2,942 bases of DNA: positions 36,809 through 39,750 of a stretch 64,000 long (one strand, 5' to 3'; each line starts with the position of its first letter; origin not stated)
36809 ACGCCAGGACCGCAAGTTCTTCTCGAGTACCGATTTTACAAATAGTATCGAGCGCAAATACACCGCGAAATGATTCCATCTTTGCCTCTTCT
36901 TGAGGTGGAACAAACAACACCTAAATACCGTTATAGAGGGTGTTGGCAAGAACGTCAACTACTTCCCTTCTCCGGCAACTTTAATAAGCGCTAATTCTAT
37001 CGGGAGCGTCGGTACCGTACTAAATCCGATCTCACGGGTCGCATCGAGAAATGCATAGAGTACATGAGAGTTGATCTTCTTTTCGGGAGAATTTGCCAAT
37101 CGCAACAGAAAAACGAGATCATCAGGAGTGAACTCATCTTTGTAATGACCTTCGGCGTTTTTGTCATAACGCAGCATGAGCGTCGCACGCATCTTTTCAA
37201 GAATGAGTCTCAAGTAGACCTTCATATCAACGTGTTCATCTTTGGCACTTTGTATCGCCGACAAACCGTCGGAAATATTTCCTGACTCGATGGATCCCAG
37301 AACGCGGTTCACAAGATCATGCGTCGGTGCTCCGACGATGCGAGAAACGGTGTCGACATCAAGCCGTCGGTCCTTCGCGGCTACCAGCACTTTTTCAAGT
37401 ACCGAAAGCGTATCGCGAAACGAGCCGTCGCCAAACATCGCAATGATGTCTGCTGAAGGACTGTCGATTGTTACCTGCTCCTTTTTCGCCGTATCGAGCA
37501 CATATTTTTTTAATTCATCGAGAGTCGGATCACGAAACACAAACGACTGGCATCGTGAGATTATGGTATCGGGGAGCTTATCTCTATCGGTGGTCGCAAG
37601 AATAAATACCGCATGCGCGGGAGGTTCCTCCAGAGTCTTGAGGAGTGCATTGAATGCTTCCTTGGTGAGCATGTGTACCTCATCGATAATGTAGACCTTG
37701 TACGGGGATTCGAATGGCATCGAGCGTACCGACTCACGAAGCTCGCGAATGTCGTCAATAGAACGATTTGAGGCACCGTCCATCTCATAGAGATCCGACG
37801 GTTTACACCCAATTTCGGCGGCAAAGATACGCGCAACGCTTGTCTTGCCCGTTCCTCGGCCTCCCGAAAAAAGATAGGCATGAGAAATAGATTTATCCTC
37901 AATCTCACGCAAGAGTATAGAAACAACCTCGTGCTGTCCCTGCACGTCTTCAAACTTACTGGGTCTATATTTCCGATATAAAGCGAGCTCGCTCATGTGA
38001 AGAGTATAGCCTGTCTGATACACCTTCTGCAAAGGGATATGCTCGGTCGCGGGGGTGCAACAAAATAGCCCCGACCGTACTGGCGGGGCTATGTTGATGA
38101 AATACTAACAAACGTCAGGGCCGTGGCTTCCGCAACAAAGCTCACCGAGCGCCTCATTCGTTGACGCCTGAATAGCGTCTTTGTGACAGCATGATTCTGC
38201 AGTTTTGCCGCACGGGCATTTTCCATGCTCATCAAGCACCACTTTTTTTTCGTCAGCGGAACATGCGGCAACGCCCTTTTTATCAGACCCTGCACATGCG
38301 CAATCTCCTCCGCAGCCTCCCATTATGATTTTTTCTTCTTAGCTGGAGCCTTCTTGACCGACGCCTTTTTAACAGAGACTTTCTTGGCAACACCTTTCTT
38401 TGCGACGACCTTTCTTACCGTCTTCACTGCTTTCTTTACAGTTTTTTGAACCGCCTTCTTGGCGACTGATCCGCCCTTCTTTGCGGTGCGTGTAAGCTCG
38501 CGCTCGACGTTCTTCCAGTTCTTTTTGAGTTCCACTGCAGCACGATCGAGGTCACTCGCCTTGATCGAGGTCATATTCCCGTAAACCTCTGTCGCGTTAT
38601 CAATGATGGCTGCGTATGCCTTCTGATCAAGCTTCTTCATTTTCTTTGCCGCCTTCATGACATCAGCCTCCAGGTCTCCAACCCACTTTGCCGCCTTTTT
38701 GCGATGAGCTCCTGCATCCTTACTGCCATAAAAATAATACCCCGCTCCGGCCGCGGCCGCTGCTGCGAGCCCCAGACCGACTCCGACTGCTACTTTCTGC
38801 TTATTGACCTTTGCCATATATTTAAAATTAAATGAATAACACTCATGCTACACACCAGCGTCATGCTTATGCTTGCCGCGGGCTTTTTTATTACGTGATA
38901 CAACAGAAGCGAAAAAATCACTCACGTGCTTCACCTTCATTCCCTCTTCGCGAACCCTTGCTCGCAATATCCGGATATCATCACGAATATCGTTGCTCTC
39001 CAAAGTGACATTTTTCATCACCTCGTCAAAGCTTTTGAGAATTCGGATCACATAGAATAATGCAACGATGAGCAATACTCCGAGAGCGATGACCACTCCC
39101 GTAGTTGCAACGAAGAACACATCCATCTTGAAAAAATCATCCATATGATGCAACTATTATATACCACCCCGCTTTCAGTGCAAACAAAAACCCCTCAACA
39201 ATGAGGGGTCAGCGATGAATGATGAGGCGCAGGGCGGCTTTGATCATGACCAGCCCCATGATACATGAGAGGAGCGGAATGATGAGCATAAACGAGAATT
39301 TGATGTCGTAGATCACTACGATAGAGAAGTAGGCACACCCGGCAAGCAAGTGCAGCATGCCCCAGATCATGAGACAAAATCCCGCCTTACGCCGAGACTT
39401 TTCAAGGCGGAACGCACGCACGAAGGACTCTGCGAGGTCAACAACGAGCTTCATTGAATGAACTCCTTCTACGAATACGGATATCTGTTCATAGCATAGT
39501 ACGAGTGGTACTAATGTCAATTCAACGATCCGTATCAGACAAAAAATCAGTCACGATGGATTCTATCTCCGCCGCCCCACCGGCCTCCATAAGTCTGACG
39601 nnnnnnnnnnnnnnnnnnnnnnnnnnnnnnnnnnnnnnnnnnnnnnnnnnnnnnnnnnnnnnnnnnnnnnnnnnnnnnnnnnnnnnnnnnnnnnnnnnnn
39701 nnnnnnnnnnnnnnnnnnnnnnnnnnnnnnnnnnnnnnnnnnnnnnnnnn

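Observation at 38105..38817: Metallothionein-like 72-aa protein translationally coupled to a histone-H1-like Lys/Ala-rich protein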

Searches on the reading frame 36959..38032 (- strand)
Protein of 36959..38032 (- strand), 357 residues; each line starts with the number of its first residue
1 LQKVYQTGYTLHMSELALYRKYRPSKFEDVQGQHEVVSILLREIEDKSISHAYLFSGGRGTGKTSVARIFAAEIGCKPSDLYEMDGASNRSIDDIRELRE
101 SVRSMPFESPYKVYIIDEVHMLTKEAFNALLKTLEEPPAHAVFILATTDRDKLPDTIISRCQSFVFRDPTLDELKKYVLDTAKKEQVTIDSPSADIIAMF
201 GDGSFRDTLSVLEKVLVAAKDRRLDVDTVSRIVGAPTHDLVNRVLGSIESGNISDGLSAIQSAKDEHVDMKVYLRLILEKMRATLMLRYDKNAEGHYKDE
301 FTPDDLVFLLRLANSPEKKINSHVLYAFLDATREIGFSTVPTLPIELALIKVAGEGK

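Call 3: search_protein_families(library=pfam, proteins=[window:36959-38032:-], max_evalue=1)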
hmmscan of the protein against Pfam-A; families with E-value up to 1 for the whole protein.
window:36959-38032:- (357 aa): 24 families
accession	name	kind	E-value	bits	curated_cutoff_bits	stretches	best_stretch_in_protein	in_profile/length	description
PF13177.12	DNA_pol3_delta2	-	2.6e-36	125.5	27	2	89-168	80-159/161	DNA polymerase III, delta subunit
PF00004.35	AAA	-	5.5e-15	56.4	21.2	1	54-166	2-128/131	ATPase family associated with various cellular activities (AAA)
PF06068.19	TIP49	-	2.9e-06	27.1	23.8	2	113-147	277-310/347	TIP49 P-loop domain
PF05496.18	RuvB_N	-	4.3e-06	27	27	1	23-136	2-110/159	Holliday junction DNA helicase RuvB P-loop domain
PF07728.20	AAA_5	-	4.6e-05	23.9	22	1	54-137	3-93/139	AAA domain (dynein-related subfamily)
PF13401.12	AAA_22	-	0.00013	22.7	27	1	111-146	85-121/130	AAA domain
PF22608.2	DNAX_ATPase_lid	-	0.00021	21.5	27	1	183-213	11-41/49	DNA polymerase III clamp loader subunit, ATPase lid domain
PF13173.12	AAA_14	-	0.0003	21.2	27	1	52-144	4-95/129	AAA domain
PF16193.11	AAA_assoc_2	-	0.00046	20.8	34.3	1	184-232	2-54/81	AAA C-terminal domain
PF12169.13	DNA_pol3_gamma3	-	0.00067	19.9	24.4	1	226-353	3-128/143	DNA polymerase III subunits gamma and tau domain III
PF13245.12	AAA_19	-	0.00073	20.2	25.1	1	110-154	90-130/134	AAA domain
PF13604.12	AAA_30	-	0.0033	17.6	27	1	100-143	81-121/191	AAA domain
PF01078.27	Mg_chelatase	-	0.013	15.3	20.3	1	27-112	2-83/207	Magnesium chelatase, subunit ChlI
PF04851.21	ResIII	-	0.019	15.3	22.5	0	109-135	124-151/164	Type III restriction enzyme, res subunit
PF13479.12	AAA_24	-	0.048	13.9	27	1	56-130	8-84/195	AAA domain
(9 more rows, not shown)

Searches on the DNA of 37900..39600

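Call 86: search_rna_families(source=window, start=37900, end=39600, threshold=evalue, max_evalue=1)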
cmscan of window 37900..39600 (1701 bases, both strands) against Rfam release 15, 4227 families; matches with E-value up to 1: 0.
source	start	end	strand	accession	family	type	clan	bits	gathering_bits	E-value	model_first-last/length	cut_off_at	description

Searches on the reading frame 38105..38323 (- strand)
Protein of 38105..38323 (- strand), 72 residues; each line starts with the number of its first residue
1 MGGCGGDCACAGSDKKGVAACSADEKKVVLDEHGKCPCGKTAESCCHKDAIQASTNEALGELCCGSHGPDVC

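Call 3: search_protein_families(library=pfam, proteins=[window:38105-38323:-], max_evalue=1)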
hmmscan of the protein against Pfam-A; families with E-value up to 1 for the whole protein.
window:38105-38323:- (72 aa): 0 families

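Call 4: search_protein_families(library=ncbifam, proteins=[window:38105-38323:-], max_evalue=1)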
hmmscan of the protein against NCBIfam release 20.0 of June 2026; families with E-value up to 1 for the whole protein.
window:38105-38323:- (72 aa): 0 families

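Call 5: find_homologous_proteins(query=window:38105-38323:-, max_evalue=0.01)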
Query window:38105-38323:- (72 aa): 4 proteins with E <= 0.01 among 4 candidates.
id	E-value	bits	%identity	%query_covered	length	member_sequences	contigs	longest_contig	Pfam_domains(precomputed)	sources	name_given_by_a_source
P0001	2.3e-39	151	100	100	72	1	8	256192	-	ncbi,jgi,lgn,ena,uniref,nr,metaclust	ncbi:MAG: hypothetical protein A2845_02710 [Candidatus Lloydbacteria bacterium RIFCSPHIGHO2_01_FULL_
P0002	1.3e-22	97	70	100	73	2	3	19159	-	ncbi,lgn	-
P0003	2.0e-13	68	58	100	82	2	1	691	-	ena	-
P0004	5.4e-8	51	51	94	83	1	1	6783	-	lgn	-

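Call 8: find_encoding_contigs(protein=P0002, flank=5000)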
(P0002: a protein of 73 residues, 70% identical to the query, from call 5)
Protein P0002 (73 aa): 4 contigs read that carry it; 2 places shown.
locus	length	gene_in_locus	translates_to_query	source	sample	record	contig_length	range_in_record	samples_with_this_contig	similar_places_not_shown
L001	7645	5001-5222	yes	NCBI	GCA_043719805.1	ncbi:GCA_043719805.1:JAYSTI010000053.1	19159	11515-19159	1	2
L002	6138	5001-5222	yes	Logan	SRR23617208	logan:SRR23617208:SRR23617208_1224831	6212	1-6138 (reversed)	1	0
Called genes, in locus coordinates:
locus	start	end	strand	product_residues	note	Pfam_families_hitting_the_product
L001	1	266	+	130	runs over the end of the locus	-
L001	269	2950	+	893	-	PF00158:Sigma54_activat (faint), PF17871:AAA_lid_9 (faint), PF00004:AAA (weak), PF07724:AAA_2, PF07728:AAA_5, PF10431:ClpB_D2-small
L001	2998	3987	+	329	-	PF01207:Dus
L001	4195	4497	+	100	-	-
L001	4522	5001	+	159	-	-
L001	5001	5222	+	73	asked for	-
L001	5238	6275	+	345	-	PF05496:RuvB_N (faint), PF06068:TIP49 (faint), PF13177:DNA_pol3_delta2, PF00004:AAA, PF07728:AAA_5 (faint), PF13177:DNA_pol3_delta2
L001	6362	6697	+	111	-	-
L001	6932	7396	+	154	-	-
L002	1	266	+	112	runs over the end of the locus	?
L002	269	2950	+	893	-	PF00158:Sigma54_activat (faint), PF17871:AAA_lid_9 (faint), PF00004:AAA (weak), PF07724:AAA_2, PF07728:AAA_5, PF10431:ClpB_D2-small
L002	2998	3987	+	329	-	PF01207:Dus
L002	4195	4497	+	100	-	-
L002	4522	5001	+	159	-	-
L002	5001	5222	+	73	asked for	-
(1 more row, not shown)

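Call 9: find_encoding_contigs(protein=P0004, flank=5000)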
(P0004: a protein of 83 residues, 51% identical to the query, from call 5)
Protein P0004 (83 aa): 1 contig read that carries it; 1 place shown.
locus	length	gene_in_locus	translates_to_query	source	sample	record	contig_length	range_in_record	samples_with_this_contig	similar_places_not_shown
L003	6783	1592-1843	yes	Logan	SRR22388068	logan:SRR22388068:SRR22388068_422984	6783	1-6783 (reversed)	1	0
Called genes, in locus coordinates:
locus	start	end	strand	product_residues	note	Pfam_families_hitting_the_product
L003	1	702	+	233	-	?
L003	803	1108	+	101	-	-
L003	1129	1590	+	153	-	-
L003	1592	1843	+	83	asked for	-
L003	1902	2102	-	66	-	-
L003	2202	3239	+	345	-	PF05496:RuvB_N, PF06068:TIP49 (faint), PF13177:DNA_pol3_delta2 (weak), PF13604:AAA_30 (faint), PF00004:AAA, PF13401:AAA_22 (faint), PF13177:DNA_pol3_delta2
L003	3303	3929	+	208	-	PF00300:His_Phos_1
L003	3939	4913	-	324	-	PF01551:Peptidase_M23, PF01471:PG_binding_1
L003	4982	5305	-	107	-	-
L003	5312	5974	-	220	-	PF12385:Peptidase_C70 (weak), PF13529:Peptidase_C39_2, PF03412:Peptidase_C39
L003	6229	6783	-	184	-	?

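Call 17: search_solved_structures(query=A1, max_evalue=10, show_alignments=3)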
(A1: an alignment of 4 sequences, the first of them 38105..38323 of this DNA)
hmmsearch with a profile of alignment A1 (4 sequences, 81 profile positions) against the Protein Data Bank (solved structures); distinct sequences matched with E-value up to 10: 0.

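Call 20: search_protein_representatives(alignment_id=A1)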
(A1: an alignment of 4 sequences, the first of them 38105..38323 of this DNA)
Query: 4 sequences, 81 profile positions. Proteins with E-value up to 0.001 (for the whole library): 27; up to 1e-10: 14; up to 1e-30: 1. The best 27 are listed.
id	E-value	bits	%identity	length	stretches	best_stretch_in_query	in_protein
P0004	4.0e-33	129.6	-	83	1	1-80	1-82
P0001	1.6e-29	118.1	-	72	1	1-74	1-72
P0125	2.7e-17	78.9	-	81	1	1-74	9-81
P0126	4.2e-16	75.0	-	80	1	1-75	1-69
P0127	7.5e-16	74.2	-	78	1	1-75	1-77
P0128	5.3e-15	71.5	-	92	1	1-74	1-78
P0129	5.5e-14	68.3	-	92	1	3-74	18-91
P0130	1.2e-13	67.2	-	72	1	1-74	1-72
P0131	2.4e-13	66.2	-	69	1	3-66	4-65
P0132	3.0e-13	65.9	-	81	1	3-76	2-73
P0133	2.1e-12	63.2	-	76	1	2-74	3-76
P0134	1.6e-11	60.4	-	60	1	3-54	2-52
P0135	2.4e-11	59.8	-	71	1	3-69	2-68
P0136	7.9e-11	58.1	-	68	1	16-76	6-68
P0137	4.0e-10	55.9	-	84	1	1-74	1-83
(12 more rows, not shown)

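Call 25: find_related_loci(query=A3, collection=genome_contigs, flank=4000)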
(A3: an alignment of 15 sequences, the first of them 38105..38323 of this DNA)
Query A3 (72 aa) in genome_contigs; peptide patterns used: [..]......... (x = any residue, [..] = any of these).
45 stretches matched a pattern; 16 encode a relative of the query (tblastn E <= 1e-3); 16 distinct loci.
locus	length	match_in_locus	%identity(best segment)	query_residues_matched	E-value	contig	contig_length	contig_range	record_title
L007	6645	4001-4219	70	1-72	7e-27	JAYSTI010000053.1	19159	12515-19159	MAG: Candidatus Lloydbacteria bacterium isolate GFS_12411 GFS_12411_52, whole genome shotgun sequence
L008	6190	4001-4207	47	1-72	4e-16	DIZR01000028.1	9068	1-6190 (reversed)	MAG TPA_asm: Patescibacteria group bacterium UBA6023 UBA6023_contig_12366, whole genome shotgun sequence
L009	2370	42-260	49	3-72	5e-16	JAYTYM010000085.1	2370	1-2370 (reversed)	MAG: bacterium isolate GFS_6115 GFS_6115_84, whole genome shotgun sequence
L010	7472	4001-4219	49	3-72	2e-15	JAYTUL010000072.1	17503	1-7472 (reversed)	MAG: bacterium isolate GFS_5529 GFS_5529_71, whole genome shotgun sequence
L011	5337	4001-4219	48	3-72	7e-15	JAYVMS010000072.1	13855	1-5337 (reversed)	MAG: bacterium isolate GL61_DN_metabat_65 GL61_DN_metabat_65_71, whole genome shotgun sequence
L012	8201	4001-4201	50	3-72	2e-14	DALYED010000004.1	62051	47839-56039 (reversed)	MAG TPA_asm: Candidatus Paceibacterota bacterium isolate CTOTU14244 NODE_70_length_62051_cov_4.372201, whole genome shot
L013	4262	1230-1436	49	1-72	2e-13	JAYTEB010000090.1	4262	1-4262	MAG: Candidatus Lloydbacteria bacterium isolate GFS_1902 GFS_1902_89, whole genome shotgun sequence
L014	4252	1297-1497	47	3-72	2e-12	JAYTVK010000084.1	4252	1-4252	MAG: Candidatus Lloydbacteria bacterium isolate GFS_5687 GFS_5687_83, whole genome shotgun sequence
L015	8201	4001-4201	46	3-72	4e-12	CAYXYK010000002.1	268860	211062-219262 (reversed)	MAG TPA_asm: uncultured Candidatus Saccharibacteria bacterium isolate SRP170004_co1_45 genome assembly, contig: NODE_41_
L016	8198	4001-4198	46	4-68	6e-12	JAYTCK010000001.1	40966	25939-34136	MAG: bacterium isolate GFS_1518 GFS_1518_0, whole genome shotgun sequence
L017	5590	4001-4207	40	1-72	2e-11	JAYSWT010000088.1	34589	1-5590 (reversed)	MAG: bacterium isolate GFS_12994 GFS_12994_87, whole genome shotgun sequence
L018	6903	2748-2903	52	19-72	2e-11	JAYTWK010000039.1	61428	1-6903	MAG: bacterium isolate GFS_5796 GFS_5796_38, whole genome shotgun sequence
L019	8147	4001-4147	49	16-63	3e-10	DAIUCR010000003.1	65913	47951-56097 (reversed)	MAG TPA_asm: Patescibacteria group bacterium isolate CTOTU11756 NODE_129_length_65913_cov_15.729175, whole genome shotgu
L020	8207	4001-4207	46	1-72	3e-10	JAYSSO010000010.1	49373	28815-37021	MAG: Candidatus Lloydbacteria bacterium isolate GFS_12220 GFS_12220_9, whole genome shotgun sequence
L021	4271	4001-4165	45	1-54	7e-8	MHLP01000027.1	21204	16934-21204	MAG: Candidatus Lloydbacteria bacterium RIFCSPLOWO2_01_FULL_50_20 rifcsplowo2_01_scaffold_4505, whole genome shotgun seq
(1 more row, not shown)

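Call 29: predict_structure(alignment_id=A2)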
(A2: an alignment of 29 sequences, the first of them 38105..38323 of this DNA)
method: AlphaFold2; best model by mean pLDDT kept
length: 72 residues; sequences in the alignment: 29
mean_pLDDT: 55.9   pTM: 0.31
mean pLDDT of the five models: 55.9, 54.0, 53.0, 52.4, 51.0
residues with pLDDT >= 90: 0; 70-90: 22; 50-70: 14; < 50: 36
segments of 3 or more residues with pLDDT < 50: 1-3, 11-20, 55-72
pLDDT, mean of each block of 10 residues (from residue 1): 48 46 60 75 74 50 40 42
secondary structure, 60 per line:
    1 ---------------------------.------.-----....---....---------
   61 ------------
elements in order:

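Call 30: search_protein_families(library=pfam, alignment_id=A2, max_evalue=1)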
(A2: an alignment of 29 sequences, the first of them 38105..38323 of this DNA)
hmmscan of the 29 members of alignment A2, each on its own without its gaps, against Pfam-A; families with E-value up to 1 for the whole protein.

A. member 1, window:38105-38323:- (72 aa): 0 families

B. families by the number of members that match (of 29 scanned): 3 families
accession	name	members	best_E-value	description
PF16639.10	Apocytochr_F_N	1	0.029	Apocytochrome F, N-terminal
PF06537.16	DHOR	1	0.16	Di-haem oxidoreductase, putative peroxidase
PF25277.1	DUF7871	1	0.18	Domain of unknown function (DUF7871)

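Call 31: search_solved_structures(query=A2, max_evalue=10, show_alignments=3)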
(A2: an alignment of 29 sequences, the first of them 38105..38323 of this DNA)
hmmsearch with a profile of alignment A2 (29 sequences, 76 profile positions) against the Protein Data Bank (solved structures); distinct sequences matched with E-value up to 10: 0.

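Call 61: fold_search(model_id=the predicted structure, library=pdb)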
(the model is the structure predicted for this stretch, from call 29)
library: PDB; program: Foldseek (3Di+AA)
matches with E <= 10: 0; with E <= 0.001: 0
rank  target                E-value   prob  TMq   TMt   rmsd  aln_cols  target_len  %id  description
